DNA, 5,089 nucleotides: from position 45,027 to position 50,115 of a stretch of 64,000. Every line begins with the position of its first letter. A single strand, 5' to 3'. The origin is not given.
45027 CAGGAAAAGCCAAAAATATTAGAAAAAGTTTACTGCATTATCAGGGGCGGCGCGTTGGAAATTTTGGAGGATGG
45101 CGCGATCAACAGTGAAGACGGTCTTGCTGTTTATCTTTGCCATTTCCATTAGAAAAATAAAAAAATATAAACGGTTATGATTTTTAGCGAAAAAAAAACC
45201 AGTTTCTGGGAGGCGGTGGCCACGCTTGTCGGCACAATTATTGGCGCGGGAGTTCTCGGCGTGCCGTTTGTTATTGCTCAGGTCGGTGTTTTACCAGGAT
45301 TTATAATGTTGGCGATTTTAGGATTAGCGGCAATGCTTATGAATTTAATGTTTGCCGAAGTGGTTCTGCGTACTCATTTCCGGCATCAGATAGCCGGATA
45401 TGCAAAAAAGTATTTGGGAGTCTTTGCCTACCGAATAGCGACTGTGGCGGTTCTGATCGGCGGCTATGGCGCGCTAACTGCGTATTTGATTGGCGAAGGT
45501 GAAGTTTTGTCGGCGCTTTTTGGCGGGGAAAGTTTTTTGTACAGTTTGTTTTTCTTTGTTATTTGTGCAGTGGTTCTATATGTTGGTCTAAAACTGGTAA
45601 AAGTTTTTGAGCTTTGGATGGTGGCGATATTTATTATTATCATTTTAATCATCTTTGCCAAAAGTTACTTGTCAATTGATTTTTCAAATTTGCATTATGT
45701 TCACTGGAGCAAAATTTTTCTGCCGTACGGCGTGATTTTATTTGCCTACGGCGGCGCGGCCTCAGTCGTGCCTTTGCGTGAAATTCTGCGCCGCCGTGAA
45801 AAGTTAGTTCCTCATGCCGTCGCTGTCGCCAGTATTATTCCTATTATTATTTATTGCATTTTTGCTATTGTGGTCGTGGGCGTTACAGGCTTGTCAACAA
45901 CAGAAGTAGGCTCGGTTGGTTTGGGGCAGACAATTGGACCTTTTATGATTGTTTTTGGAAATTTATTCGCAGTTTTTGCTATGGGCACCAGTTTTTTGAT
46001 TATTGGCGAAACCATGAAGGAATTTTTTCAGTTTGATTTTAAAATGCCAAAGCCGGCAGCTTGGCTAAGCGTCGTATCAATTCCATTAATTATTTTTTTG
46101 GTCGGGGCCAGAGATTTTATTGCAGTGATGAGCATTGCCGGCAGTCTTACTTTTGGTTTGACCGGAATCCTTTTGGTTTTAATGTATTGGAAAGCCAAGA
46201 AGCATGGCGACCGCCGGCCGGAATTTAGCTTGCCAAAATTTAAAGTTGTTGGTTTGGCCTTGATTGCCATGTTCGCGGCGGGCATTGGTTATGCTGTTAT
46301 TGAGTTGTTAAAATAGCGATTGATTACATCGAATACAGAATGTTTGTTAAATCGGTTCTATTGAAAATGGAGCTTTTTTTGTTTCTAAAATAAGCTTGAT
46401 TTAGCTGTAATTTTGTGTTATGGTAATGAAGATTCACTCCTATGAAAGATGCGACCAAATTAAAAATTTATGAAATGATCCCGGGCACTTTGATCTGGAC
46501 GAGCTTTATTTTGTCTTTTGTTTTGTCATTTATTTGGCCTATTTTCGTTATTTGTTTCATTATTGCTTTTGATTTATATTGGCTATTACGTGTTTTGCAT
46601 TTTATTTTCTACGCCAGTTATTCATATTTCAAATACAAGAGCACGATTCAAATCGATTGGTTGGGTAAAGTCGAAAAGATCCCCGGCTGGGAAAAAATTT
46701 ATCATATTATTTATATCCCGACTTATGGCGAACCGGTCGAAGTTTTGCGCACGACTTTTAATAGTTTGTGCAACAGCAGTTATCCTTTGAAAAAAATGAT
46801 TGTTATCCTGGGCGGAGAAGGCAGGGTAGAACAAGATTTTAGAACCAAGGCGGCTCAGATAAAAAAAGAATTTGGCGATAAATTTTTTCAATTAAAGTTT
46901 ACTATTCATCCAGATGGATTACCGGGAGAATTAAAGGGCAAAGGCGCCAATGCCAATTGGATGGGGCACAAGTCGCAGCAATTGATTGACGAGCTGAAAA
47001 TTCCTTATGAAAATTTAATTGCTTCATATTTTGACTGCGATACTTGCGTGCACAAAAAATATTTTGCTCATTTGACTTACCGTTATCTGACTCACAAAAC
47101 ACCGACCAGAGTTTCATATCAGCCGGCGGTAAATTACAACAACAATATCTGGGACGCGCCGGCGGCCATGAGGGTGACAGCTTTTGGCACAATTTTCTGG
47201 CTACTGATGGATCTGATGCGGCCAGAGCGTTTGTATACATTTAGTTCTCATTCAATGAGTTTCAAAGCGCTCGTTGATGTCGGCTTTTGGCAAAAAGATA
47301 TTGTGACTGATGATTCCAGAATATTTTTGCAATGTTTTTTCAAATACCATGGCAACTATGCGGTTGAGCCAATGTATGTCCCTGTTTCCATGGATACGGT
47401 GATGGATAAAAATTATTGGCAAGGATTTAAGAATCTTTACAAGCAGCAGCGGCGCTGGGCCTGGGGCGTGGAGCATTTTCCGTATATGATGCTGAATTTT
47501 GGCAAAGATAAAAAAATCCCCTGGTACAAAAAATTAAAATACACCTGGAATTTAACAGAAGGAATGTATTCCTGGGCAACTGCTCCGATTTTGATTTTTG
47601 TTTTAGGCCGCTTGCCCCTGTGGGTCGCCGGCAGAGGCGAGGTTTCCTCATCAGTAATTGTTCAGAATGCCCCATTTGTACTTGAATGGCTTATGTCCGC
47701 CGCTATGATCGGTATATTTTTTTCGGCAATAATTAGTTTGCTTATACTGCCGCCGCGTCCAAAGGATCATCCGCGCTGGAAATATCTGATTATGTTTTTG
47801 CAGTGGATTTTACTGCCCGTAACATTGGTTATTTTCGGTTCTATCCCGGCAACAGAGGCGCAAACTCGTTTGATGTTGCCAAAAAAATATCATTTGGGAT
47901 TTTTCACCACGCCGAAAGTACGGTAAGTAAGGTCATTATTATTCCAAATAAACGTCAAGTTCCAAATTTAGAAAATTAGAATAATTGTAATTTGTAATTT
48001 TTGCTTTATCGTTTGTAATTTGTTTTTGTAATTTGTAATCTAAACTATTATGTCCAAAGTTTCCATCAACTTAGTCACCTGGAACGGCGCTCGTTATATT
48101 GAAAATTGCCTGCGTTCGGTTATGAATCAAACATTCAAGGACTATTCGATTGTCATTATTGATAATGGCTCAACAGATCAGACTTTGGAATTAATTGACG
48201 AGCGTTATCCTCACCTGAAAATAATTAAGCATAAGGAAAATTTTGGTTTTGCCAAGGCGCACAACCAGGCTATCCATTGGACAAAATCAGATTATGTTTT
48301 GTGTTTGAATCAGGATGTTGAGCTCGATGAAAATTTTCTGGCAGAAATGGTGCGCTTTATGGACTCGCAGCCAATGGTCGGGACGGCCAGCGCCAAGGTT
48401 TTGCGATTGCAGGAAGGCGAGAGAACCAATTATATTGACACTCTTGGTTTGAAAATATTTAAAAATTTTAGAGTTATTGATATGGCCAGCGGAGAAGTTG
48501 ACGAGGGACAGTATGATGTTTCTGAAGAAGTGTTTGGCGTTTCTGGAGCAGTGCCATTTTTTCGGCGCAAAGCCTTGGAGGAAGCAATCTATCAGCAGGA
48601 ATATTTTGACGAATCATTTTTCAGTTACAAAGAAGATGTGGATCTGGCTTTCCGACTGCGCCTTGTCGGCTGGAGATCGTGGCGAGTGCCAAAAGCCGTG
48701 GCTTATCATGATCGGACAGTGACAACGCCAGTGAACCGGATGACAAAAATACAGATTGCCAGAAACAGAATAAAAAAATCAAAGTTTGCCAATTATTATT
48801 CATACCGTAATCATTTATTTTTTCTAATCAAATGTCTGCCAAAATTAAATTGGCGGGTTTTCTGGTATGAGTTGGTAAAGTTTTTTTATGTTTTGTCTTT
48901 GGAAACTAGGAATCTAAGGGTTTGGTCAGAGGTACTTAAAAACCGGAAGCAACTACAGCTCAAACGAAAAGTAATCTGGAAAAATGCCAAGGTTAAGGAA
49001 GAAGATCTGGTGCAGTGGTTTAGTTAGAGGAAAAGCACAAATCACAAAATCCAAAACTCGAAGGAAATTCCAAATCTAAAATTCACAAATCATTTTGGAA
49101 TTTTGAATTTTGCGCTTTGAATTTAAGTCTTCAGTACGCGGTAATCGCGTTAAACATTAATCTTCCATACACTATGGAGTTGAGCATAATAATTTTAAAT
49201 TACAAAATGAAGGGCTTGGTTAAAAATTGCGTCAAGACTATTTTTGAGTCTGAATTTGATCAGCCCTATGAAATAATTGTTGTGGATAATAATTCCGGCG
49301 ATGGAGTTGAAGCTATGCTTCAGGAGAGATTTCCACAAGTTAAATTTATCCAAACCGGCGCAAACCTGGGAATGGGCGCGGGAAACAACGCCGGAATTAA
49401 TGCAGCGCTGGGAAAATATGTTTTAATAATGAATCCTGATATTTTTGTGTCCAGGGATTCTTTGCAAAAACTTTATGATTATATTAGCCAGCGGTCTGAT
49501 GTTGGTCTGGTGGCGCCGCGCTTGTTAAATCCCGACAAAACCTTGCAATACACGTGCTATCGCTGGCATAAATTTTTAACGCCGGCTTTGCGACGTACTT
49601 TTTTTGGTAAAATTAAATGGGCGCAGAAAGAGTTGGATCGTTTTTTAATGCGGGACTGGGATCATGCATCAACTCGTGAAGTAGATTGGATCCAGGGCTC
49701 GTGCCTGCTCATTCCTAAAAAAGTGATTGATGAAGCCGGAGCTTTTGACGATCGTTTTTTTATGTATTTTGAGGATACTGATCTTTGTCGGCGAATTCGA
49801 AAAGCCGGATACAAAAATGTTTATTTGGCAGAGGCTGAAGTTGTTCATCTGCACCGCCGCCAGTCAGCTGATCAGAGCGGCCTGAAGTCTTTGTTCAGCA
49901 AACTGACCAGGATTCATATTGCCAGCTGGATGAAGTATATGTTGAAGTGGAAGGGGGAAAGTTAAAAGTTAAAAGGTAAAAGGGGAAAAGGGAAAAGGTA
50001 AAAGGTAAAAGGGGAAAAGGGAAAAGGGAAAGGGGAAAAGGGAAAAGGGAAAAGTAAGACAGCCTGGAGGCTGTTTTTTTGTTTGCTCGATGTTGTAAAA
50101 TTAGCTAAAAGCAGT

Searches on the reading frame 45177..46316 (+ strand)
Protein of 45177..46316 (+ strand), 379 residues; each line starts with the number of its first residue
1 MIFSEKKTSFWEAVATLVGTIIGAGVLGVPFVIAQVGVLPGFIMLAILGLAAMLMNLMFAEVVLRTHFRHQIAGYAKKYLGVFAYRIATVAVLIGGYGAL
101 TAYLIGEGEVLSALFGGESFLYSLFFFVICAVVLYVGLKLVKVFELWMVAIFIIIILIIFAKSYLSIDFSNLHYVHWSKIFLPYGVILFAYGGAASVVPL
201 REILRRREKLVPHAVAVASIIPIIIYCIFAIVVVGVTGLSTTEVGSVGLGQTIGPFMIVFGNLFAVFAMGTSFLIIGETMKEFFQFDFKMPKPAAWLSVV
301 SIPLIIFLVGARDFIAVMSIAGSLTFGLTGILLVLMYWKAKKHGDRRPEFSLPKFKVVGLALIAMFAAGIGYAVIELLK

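Call 48: search_protein_families(library=pfam, proteins=[window:45177-46316:+], max_evalue=0.001)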
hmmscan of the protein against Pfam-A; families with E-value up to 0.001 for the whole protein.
window:45177-46316:+ (379 aa): 2 families
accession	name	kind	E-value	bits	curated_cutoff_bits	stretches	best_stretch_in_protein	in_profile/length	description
PF03222.19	Trp_Tyr_perm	-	1.6e-26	93.8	22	1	6-362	1-382/393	Tryptophan/tyrosine permease family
PF01490.24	Aa_trans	-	8.3e-14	51.5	25.6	1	6-367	1-401/410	Transmembrane amino acid transporter protein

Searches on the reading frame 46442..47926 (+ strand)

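Call 48: search_protein_families(library=pfam, proteins=[window:46442-47926:+], max_evalue=0.001)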
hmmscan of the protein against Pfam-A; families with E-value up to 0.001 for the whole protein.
window:46442-47926:+ (494 aa): 1 family
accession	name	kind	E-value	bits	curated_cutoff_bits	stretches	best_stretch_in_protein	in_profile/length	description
PF13632.12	Glyco_trans_2_3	-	3.2e-07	30.8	27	1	197-390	5-182/198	Glycosyl transferase family group 2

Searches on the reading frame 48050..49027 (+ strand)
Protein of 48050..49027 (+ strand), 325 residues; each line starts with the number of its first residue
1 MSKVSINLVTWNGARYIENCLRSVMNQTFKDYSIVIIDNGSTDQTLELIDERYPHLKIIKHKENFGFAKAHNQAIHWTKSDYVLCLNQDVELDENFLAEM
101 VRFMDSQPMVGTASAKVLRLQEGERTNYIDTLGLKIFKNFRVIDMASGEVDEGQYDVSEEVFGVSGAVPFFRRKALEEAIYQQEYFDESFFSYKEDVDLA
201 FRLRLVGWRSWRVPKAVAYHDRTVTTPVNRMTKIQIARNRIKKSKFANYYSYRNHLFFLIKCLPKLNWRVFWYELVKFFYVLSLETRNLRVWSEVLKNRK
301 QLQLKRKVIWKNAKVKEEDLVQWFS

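Call 48: search_protein_families(library=pfam, proteins=[window:48050-49027:+], max_evalue=0.001)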
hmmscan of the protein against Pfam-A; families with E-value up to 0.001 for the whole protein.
window:48050-49027:+ (325 aa): 5 families
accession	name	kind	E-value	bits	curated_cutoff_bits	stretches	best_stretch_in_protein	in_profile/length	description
PF00535.33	Glycos_transf_2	-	2.4e-27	96.4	23.3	1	5-127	1-126/168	Glycosyl transferase family 2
PF13641.12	Glyco_tranf_2_3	-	6.3e-15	56.2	27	1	6-223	5-214/230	Glycosyltransferase like family 2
PF13632.12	Glyco_trans_2_3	-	4.4e-12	46.7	27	1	82-271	1-168/198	Glycosyl transferase family group 2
PF10111.15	Glyco_tranf_2_2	-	5.8e-07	29.7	27.3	1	6-116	4-118/276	Glycosyltransferase like family 2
PF13704.12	Glyco_tranf_2_4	-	4.3e-05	24.4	27.5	1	14-82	4-69/98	Glycosyl transferase family 2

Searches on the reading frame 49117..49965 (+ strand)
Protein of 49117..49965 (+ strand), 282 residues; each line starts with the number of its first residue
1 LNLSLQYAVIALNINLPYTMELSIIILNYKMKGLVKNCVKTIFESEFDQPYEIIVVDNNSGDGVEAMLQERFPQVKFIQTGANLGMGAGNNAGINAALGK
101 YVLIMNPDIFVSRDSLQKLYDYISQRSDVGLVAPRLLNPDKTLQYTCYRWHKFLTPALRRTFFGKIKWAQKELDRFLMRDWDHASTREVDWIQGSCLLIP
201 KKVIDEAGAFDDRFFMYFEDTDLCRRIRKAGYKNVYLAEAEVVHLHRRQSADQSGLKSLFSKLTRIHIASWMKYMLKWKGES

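Call 48: search_protein_families(library=pfam, proteins=[window:49117-49965:+], max_evalue=0.001)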
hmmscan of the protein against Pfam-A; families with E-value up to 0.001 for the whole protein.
window:49117-49965:+ (282 aa): 6 families
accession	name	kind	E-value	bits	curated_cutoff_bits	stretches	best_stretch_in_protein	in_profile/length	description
PF00535.33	Glycos_transf_2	-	4.4e-22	79.2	23.3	1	23-161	1-144/168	Glycosyl transferase family 2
PF13641.12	Glyco_tranf_2_3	-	5.9e-19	69.4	27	1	22-250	3-217/230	Glycosyltransferase like family 2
PF10111.15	Glyco_tranf_2_2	-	1.1e-10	42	27.3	1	30-266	8-238/276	Glycosyltransferase like family 2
PF13632.12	Glyco_trans_2_3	-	2.7e-06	27.8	27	1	101-245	1-123/198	Glycosyl transferase family group 2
PF13506.12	Glyco_transf_21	-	2.6e-05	24.2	21.7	1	92-245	24-154/174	Glycosyl transferase family 21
PF13712.12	Glyco_tranf_2_5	-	4.9e-05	23.6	27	1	77-247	32-190/210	Glycosyltransferase like family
